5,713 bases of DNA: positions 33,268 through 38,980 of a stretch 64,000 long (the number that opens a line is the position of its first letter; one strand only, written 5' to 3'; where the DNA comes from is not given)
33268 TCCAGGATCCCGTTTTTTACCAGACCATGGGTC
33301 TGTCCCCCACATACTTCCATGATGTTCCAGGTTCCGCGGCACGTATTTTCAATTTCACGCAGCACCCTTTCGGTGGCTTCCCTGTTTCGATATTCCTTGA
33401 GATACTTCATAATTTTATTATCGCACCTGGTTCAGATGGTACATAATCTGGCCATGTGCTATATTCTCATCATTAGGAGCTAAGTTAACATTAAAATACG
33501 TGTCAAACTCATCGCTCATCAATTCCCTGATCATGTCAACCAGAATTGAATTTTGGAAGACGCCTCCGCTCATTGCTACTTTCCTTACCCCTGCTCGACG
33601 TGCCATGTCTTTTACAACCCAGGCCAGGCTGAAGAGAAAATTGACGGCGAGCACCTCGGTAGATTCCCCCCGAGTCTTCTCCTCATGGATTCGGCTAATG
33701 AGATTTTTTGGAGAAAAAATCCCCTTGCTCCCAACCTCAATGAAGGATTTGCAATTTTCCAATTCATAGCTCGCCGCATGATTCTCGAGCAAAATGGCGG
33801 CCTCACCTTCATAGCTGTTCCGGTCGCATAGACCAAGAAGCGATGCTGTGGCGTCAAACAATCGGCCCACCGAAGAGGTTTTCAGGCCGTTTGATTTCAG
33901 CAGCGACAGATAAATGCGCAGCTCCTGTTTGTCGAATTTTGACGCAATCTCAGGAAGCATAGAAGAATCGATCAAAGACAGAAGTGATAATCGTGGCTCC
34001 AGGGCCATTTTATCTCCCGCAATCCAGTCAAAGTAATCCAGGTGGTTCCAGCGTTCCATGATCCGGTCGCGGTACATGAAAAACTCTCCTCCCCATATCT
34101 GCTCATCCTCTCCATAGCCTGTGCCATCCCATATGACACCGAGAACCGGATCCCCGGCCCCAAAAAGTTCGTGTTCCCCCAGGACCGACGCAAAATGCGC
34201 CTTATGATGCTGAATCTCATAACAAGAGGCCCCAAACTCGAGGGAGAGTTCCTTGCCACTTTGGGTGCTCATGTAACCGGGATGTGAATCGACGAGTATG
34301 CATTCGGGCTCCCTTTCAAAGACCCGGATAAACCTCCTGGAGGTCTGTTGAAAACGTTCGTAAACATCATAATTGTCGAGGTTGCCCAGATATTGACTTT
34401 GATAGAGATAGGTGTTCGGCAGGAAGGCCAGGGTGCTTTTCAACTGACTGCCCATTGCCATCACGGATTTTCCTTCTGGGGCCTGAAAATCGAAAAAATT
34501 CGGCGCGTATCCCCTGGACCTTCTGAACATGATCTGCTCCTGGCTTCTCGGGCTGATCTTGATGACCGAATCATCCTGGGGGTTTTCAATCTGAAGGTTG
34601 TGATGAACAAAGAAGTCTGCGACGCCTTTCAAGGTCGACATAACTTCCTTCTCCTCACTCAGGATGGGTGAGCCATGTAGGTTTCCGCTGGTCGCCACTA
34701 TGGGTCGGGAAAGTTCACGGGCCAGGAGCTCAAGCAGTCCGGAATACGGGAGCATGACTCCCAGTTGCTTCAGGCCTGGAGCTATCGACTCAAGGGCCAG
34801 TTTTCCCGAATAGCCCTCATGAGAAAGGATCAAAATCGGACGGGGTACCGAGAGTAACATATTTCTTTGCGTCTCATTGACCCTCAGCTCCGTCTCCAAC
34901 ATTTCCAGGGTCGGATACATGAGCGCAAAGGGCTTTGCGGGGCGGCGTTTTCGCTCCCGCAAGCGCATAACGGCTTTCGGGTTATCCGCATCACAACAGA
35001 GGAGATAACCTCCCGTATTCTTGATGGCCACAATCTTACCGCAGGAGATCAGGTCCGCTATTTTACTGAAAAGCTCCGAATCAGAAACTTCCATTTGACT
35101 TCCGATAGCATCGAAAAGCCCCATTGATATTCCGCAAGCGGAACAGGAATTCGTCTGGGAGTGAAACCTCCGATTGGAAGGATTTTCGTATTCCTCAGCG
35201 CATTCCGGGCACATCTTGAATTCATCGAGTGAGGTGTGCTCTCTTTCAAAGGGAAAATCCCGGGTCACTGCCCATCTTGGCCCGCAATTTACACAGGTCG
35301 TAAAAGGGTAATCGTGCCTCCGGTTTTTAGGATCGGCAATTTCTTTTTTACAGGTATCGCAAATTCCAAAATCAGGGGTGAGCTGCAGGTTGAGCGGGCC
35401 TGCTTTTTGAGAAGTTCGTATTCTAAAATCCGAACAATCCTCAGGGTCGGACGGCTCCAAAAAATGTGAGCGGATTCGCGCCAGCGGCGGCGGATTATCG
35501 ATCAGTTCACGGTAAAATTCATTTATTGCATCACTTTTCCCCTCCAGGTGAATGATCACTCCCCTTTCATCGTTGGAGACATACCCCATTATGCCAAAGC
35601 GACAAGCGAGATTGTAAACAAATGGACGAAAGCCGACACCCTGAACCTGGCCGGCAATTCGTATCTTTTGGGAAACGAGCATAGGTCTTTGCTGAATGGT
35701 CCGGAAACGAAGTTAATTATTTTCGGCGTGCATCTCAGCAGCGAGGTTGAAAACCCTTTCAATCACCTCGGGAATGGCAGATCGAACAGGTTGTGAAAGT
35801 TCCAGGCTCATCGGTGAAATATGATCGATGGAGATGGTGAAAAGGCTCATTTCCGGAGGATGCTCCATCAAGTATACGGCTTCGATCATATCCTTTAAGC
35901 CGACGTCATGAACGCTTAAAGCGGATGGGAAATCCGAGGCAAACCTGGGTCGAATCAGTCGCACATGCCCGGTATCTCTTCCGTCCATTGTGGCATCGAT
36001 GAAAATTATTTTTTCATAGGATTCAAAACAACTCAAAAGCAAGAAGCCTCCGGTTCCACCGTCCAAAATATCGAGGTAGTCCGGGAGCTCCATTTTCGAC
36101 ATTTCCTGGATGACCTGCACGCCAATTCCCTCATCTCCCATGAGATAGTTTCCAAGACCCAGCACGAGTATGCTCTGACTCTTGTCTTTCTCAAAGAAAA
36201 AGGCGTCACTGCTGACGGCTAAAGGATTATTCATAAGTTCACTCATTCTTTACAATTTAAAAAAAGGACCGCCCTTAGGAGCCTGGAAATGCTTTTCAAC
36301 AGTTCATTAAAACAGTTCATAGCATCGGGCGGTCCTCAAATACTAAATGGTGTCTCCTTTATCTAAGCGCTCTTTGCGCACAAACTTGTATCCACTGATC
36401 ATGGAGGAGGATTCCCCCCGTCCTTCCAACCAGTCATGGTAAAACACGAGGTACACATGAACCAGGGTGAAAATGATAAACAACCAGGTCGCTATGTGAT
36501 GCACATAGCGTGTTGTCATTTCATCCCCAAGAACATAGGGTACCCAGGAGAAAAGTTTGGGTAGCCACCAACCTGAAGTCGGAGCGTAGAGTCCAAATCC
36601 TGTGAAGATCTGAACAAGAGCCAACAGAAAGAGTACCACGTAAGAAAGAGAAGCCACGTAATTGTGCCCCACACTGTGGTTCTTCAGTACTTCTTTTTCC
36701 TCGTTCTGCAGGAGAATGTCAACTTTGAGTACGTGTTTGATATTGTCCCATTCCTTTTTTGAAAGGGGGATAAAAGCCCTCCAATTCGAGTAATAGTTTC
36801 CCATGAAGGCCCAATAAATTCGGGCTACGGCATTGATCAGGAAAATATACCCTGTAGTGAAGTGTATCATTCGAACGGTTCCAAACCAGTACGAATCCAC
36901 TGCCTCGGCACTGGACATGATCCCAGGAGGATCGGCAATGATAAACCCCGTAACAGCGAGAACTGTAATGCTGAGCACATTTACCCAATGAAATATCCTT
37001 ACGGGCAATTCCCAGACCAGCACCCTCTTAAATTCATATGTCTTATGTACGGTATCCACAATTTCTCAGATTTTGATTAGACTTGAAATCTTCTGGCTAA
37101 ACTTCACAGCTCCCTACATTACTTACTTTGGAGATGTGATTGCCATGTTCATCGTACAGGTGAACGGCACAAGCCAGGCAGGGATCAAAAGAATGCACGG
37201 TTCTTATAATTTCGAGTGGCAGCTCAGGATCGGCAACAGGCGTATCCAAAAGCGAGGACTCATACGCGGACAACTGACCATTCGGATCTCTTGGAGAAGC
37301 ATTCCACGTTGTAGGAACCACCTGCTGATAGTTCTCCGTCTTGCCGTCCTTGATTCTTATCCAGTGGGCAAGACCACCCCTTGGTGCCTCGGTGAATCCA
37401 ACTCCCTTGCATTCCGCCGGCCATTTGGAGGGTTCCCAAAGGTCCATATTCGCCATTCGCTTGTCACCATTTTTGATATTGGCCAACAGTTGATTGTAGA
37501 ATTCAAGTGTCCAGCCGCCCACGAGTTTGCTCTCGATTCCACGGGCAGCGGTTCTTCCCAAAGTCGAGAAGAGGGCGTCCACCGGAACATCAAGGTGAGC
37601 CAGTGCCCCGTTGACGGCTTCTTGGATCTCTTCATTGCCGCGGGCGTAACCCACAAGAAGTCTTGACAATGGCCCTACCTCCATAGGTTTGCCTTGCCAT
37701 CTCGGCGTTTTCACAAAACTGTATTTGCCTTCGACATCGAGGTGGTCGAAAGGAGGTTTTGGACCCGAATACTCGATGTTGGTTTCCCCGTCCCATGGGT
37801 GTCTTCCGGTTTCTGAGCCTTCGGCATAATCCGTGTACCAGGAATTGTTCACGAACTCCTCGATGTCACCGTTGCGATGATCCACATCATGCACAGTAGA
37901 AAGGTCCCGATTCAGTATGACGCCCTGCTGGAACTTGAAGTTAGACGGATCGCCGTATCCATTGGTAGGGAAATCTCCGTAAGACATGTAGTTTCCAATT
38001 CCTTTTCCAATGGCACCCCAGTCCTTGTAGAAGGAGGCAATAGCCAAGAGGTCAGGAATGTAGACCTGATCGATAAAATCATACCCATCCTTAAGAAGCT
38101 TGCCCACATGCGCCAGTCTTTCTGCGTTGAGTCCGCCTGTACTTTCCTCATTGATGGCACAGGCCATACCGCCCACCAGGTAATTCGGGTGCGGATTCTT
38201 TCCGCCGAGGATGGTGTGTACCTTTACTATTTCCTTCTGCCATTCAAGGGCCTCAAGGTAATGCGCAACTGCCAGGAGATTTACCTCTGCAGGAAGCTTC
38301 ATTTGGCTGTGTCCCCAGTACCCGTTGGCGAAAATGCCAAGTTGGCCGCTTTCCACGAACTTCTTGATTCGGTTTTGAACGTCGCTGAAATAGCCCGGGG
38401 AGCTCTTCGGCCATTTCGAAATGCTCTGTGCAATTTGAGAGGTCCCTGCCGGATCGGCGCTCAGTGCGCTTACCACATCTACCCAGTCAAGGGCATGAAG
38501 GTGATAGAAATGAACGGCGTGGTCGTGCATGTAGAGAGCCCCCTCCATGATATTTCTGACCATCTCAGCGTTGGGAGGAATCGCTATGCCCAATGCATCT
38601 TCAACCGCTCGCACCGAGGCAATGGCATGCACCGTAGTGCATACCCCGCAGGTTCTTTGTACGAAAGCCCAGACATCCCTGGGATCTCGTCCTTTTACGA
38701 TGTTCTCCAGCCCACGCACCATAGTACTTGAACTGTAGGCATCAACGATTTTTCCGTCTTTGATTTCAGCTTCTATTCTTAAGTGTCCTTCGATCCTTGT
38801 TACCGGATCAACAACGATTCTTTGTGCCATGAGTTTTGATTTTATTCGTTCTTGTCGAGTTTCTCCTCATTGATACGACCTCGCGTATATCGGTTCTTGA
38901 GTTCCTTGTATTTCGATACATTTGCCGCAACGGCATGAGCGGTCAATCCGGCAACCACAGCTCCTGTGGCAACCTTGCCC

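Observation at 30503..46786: Dual [NiFe]-hydrogenase island in a flavobacterium: respiratory uptake enzyme back-to-back with an NAD-linked Hox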

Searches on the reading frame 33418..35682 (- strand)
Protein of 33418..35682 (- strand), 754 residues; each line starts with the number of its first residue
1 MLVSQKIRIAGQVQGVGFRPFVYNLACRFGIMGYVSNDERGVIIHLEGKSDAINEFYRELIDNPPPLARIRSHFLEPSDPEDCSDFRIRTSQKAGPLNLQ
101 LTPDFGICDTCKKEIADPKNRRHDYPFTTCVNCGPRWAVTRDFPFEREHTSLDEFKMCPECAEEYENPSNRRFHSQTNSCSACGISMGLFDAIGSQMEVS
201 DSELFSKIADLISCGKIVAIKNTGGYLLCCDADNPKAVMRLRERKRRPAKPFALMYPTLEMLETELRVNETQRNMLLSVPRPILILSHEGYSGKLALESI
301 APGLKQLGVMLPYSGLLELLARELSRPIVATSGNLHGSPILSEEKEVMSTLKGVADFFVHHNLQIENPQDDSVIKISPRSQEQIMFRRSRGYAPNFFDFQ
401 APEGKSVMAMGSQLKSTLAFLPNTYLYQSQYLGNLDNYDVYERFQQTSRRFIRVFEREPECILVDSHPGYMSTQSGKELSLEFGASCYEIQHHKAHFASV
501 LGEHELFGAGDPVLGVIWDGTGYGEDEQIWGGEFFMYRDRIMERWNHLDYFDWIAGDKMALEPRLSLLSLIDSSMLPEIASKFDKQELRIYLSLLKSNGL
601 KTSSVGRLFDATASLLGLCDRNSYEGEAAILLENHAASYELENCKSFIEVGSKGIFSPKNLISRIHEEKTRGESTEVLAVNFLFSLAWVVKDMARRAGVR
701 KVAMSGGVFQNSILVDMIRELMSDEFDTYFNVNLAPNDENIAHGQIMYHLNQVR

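Call 3: search_protein_families(library=ncbifam, proteins=[window:33418-35682:-])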
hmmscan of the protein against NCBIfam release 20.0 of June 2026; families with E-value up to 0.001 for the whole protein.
window:33418-35682:- (754 aa): 28 families (the best 25 are shown)
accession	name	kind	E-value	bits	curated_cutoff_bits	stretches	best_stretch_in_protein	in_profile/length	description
TIGR00143.1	hypF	equivalog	8.9e-200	665.5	466.1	1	7-747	1-738/741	carbamoyltransferase HypF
TIGR00057.1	TIGR00057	equivalog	1.8e-15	56.7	123.2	1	200-376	6-180/202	L-threonylcarbamoyladenylate synthase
NF011009.0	PRK14435.1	equivalog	1.9e-14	53.6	119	1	5-89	4-88/90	acylphosphatase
NF011005.0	PRK14431.1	equivalog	8.2e-11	41.9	108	1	5-87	4-87/89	acylphosphatase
NF011008.0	PRK14434.1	equivalog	2.8e-09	37.1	86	1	6-89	5-91/92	acylphosphatase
NF011021.0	PRK14450.1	equivalog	3.6e-09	36.4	109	1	9-89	8-90/91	acylphosphatase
NF011012.0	PRK14440.1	equivalog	6.9e-09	35.8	103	1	3-70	3-70/90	acylphosphatase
NF011019.0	PRK14448.1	equivalog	1.1e-08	35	100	1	6-75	5-74/90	acylphosphatase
NF011000.0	PRK14426.1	equivalog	2.6e-08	33.8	89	1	4-89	5-92/92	acylphosphatase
NF010999.0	PRK14425.1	equivalog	3.9e-08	33.3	106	1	6-65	9-69/94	acylphosphatase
NF011020.0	PRK14449.1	equivalog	9.6e-08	31.9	103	1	5-56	5-57/90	acylphosphatase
NF010995.0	PRK14420.1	equivalog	1.6e-07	31.7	110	1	6-87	5-87/91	acylphosphatase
NF010996.0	PRK14421.1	equivalog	5.8e-07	29.5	98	1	5-76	6-77/99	acylphosphatase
NF011002.0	PRK14428.1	equivalog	9.3e-07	28.8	120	1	2-60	7-66/97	acylphosphatase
NF011007.0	PRK14433.1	equivalog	1.3e-06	28.5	100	1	9-72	8-71/88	acylphosphatase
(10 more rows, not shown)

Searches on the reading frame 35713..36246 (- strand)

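Call 3: search_protein_families(library=ncbifam, proteins=[window:35713-36246:-])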
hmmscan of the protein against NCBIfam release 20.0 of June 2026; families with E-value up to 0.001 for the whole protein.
window:35713-36246:- (177 aa): 7 families
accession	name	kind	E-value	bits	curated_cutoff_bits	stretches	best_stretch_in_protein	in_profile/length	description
TIGR00072.1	hydrog_prot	superfamily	2.3e-31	108.7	47.45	1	27-166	1-142/145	hydrogenase maturation protease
TIGR00140.1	hupD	subfamily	2.3e-26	92.5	151.8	1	26-168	1-146/151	HyaD/HybD family hydrogenase maturation endopeptidase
NF007777.0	PRK10466.1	equivalog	2.6e-24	85.8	190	1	25-172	2-152/164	HyaD/HybD family hydrogenase maturation endopeptidase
NF045519.1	NiFeSe_H2_mat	exception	1.2e-21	77.1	190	1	25-164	2-142/152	NiFeSe hydrogenase maturation protease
TIGR00130.1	frhD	equivalog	6.1e-15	55.6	134.95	1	24-166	3-148/153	coenzyme F420-reducing hydrogenase, FrhD protein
NF007616.0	PRK10264.1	equivalog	3.4e-12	46.4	261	1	23-113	3-91/195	hydrogenase 1 maturation protease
TIGR00142.1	hycI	equivalog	1.1e-09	38.3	119.1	1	27-169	2-142/146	hydrogenase maturation peptidase HycI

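Call 14: search_protein_families(library=pfam, proteins=[window:35713-36246:-])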
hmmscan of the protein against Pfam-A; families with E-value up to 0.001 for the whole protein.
window:35713-36246:- (177 aa): 1 family
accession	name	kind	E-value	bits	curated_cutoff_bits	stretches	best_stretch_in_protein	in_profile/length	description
PF01750.23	HycI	-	5.8e-20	71.9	23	1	43-166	1-128/130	Hydrogenase maturation protease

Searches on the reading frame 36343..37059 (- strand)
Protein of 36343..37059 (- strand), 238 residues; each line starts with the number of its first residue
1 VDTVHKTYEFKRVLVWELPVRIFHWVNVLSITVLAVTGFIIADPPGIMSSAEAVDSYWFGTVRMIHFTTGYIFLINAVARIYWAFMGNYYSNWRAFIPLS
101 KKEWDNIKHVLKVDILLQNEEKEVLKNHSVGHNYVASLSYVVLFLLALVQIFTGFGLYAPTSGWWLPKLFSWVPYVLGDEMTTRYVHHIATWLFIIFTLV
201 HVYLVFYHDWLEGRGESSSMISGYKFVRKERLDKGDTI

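Call 3: search_protein_families(library=ncbifam, proteins=[window:36343-37059:-])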
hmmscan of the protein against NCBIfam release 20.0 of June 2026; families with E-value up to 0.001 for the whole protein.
window:36343-37059:- (238 aa): 3 families
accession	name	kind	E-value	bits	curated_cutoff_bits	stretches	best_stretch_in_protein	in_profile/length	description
TIGR02125.1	CytB-hydogenase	equivalog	4.4e-50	170.1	121.5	1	15-228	2-211/212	Ni/Fe-hydrogenase, b-type cytochrome subunit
NF007551.0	PRK10171.1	equivalog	1.5e-31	109.8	442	1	14-227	12-224/235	Ni/Fe-hydrogenase b-type cytochrome subunit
TIGR01583.1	formate-DH-gamm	equivalog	3.3e-06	27.2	115.85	1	13-228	2-188/204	formate dehydrogenase subunit gamma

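Call 14: search_protein_families(library=pfam, proteins=[window:36343-37059:-])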
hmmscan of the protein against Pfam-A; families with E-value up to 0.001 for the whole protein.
window:36343-37059:- (238 aa): 2 families
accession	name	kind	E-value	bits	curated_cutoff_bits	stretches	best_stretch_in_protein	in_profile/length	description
PF01292.26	Ni_hydr_CYTB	-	1.5e-28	100.2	30.1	1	15-223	1-179/179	Prokaryotic cytochrome b561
PF14358.11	DUF4405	-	2.5e-09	38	26.7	1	141-204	4-64/66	Domain of unknown function (DUF4405)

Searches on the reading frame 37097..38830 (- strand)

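Call 3: search_protein_families(library=ncbifam, proteins=[window:37097-38830:-])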
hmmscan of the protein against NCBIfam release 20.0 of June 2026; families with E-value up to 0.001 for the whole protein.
window:37097-38830:- (577 aa): 10 families
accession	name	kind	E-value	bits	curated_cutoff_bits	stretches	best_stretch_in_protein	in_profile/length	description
NF007550.0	PRK10170.1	equivalog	1.9e-209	697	1101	1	3-567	17-592/597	Ni/Fe-hydrogenase large subunit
NF007778.0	PRK10467.1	equivalog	7.3e-188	625.4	969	1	1-569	1-564/567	hydrogenase 2 large subunit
NF033181.1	NiFeSe_hydrog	equivalog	6.3e-152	507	600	1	2-568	1-506/507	nickel-dependent hydrogenase large subunit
NF045518.1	H2_NiFeSe_large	exception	1.1e-109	367.4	780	2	166-559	123-482/485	NiFeSe hydrogenase large subunit HysA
TIGR03295.1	frhA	equivalog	5.4e-38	131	392.5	2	1-109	1-111/412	coenzyme F420 hydrogenase subunit alpha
NF041785.2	VhuA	equivalog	1.8e-27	96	800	1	4-128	3-125/418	F420-non-reducing hydrogenase Vhu subunit A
NF040828.1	sulfhyd_ShyA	equivalog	8.8e-27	94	700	2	369-558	239-412/415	NAD(P)-dependent hydrogenase/sulfhydrogenase 2 subunit alpha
NF040832.1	sulfhyd_HydA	equivalog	1.6e-15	57.2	880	2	5-122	5-123/426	NADPH-dependent hydrogenase/sulfhydrogenase 1 subunit alpha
TIGR01962.1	NuoD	equivalog_domain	2e-05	23.6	459.35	1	14-107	15-109/386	NADH dehydrogenase (quinone) subunit D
NF004739.1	PRK06075.1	equivalog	2.2e-05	23.4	360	1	14-97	13-97/384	NADH-quinone oxidoreductase subunit D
